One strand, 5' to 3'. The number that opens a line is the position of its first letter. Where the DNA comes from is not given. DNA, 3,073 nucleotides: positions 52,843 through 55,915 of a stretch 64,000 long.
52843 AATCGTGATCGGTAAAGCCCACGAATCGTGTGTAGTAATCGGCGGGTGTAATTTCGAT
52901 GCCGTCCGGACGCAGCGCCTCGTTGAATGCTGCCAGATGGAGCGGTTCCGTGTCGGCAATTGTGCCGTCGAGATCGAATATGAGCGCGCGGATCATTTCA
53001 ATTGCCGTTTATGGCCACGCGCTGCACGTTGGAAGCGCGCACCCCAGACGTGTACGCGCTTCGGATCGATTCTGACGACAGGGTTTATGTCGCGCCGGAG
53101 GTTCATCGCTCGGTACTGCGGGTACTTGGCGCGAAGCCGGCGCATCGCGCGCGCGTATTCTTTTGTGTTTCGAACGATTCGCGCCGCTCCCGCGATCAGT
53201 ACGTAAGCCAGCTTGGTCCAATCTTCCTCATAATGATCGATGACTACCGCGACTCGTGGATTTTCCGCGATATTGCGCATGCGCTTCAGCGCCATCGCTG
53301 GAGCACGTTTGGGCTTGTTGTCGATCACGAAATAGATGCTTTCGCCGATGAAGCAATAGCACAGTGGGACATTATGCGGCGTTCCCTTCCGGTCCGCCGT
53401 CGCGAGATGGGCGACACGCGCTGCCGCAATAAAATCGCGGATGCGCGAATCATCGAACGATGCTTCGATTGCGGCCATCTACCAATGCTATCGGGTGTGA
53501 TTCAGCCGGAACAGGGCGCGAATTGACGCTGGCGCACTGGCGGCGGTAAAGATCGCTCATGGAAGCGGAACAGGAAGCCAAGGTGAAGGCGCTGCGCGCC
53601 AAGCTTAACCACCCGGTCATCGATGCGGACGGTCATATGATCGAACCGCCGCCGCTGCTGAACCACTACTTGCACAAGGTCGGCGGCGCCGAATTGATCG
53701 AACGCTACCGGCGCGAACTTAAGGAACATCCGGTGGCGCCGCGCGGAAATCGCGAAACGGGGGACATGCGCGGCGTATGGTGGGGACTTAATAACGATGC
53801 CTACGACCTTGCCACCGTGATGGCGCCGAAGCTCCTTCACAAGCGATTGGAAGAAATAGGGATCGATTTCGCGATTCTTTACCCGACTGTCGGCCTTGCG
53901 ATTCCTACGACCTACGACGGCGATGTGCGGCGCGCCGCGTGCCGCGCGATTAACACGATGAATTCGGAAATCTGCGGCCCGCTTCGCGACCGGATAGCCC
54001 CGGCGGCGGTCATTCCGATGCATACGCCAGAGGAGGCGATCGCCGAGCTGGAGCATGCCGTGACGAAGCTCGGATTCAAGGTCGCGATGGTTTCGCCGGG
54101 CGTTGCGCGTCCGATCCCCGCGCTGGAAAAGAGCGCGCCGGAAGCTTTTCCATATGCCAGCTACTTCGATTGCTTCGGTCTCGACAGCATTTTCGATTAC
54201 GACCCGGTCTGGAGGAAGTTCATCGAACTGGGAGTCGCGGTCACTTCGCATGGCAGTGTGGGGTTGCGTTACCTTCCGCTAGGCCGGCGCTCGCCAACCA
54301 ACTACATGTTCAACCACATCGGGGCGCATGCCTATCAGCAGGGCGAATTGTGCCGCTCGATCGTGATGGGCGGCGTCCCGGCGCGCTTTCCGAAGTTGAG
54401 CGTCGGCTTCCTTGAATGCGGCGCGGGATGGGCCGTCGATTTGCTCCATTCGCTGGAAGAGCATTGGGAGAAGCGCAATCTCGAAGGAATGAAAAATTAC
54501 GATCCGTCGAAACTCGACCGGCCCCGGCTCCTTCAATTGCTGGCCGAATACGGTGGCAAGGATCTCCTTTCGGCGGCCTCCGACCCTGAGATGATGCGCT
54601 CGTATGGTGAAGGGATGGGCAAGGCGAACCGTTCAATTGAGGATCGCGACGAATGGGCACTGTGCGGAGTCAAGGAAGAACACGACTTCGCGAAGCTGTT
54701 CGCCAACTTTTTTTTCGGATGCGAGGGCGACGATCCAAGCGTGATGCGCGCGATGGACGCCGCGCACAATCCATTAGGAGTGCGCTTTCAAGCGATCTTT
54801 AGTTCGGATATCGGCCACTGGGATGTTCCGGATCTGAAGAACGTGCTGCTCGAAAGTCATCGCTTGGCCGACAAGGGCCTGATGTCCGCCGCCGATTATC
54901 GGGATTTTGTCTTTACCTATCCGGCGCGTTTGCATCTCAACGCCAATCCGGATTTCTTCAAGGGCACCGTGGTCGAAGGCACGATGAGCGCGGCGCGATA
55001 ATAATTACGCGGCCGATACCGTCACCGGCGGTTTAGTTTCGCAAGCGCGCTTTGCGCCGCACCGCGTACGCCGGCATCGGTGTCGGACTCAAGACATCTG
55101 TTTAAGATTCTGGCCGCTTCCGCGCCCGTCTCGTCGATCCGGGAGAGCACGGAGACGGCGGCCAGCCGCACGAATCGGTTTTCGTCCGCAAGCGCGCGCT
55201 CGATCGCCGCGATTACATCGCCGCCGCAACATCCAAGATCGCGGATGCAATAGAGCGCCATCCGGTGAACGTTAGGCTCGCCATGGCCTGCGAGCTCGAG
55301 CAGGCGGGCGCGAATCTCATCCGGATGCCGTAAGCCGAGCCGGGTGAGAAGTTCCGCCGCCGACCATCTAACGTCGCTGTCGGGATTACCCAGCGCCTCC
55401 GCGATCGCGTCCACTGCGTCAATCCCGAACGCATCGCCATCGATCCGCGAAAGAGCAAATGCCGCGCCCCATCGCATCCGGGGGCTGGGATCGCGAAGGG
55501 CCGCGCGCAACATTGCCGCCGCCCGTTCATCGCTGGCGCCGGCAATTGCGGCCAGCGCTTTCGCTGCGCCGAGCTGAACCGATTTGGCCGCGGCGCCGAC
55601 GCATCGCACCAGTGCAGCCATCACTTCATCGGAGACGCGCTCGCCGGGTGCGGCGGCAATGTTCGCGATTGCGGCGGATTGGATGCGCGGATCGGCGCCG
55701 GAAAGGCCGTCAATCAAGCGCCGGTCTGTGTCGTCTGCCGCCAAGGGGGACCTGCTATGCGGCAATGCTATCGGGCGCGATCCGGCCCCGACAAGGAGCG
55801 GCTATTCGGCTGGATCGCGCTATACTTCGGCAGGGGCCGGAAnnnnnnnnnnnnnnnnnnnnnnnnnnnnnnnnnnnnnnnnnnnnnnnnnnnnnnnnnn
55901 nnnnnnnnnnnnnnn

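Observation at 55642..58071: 1.2-kb tandem duplication creating two diverging secreted-protein paralogs and a truncated HEAT-gene copy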

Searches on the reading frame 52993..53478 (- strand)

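Call 44: search_protein_families(library=pfam, proteins=[window:52993-53478:-], max_evalue=0.01)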
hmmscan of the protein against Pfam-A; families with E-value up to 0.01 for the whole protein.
window:52993-53478:- (161 aa): 2 families
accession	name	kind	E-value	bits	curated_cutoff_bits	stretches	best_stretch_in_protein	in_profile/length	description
PF01243.27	PNPOx_N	-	4.9e-15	56.4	28.1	1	12-145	4-119/120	Pyridoxamine 5'-phosphate oxidase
PF12900.13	Pyridox_ox_2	-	2.6e-11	44.1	27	1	9-142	1-136/140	Pyridoxamine 5'-phosphate oxidase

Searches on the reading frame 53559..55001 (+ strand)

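Call 7: search_protein_families(library=pfam, proteins=[window:53559-55001:+], max_evalue=0.1)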
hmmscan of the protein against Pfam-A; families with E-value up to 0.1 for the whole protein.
window:53559-55001:+ (480 aa): 1 family
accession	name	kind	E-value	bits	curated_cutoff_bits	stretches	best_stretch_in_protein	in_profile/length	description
PF04909.20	Amidohydro_2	-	1.5e-11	45.1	26.4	1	114-334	48-239/289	Amidohydrolase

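Call 55: search_protein_families(library=padloc, proteins=[window:53559-55001:+], max_evalue=0.01)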
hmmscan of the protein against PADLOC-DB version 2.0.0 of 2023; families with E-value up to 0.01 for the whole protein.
window:53559-55001:+ (480 aa): 0 families

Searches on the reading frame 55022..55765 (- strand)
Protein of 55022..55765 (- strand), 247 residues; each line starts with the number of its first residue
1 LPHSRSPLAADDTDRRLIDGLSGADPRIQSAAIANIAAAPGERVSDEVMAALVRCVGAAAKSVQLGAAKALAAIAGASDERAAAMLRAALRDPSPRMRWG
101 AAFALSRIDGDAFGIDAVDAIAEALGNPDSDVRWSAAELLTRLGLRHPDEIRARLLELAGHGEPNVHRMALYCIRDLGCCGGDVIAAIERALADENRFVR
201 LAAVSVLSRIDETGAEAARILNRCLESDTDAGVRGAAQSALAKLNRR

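Call 7: search_protein_families(library=pfam, proteins=[window:55022-55765:-], max_evalue=0.1)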
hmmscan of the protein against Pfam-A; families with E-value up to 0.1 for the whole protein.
window:55022-55765:- (247 aa): 9 families
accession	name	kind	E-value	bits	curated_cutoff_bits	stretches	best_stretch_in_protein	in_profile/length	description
PF13646.12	HEAT_2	-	4.4e-29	101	27.7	4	154-242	3-88/88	HEAT repeats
PF02985.28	HEAT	-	1.2e-13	50.3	23.5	0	186-210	3-27/31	HEAT repeat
PF13513.12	HEAT_EZ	-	2.2e-06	28.5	27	1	62-108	2-55/55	HEAT-like repeat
PF01602.26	Adaptin_N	-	5.1e-06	25.8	37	1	184-245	80-142/524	Adaptin N terminal region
PF12717.13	Cnd1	-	5.2e-06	27.1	26.4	0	185-246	23-87/162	non-SMC mitotic condensation complex subunit 1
PF25767.1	ARM_TBCD_2nd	-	0.0002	21.3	29.7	0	117-153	78-114/245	Tubulin-specific chaperone D-like, ARM repeats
PF24714.1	TOR1L1_N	-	0.007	16.2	43.3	0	42-89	125-172/281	TORTIFOLIA1 N-terminal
PF13251.12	DUF4042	-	0.0099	16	27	0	78-108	37-67/182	Domain of unknown function (DUF4042)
PF10363.15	RTP1_C1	-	0.03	14.9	25.9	0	184-213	41-70/112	Required for nuclear transport of RNA pol II C-terminus 1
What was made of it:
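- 55022..55765 (-): Intact HEAT-repeat gene. The first TTG is at 55765; the public gene call starts at 55744 and gives 240 aa. PF13646 at 4e-29 (call 7).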

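Call 8: search_protein_families(library=ncbifam, proteins=[window:55022-55765:-], max_evalue=0.1)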
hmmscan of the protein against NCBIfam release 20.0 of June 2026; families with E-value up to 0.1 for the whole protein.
window:55022-55765:- (247 aa): 2 families
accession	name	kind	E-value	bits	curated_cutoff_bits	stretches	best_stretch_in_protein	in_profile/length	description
NF010374.0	PRK13800.1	equivalog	9.5e-10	37.4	1196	2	23-138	787-893/898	fumarate reductase/succinate dehydrogenase flavoprotein subunit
NF045915.1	PhycobilmeDegNblB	equivalog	1.8e-09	37.5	300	2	187-244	36-94/214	phycobilisome degradation protein NblB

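Call 55: search_protein_families(library=padloc, proteins=[window:55022-55765:-], max_evalue=0.01)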
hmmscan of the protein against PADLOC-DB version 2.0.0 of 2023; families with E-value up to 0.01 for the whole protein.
window:55022-55765:- (247 aa): 3 families
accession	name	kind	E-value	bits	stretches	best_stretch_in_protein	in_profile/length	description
PDLC02919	HEAT-ARM_XIII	-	1.5e-08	30.5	1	47-209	355-508/1972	-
PDLC03925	OloA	-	3.3e-05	21.3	1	68-166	151-260/596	-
PDLC01150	HEAT_CxxC_PDDEXK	-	0.00057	17.3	0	46-108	22-85/288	HEAT_CxxC_PD-DEXK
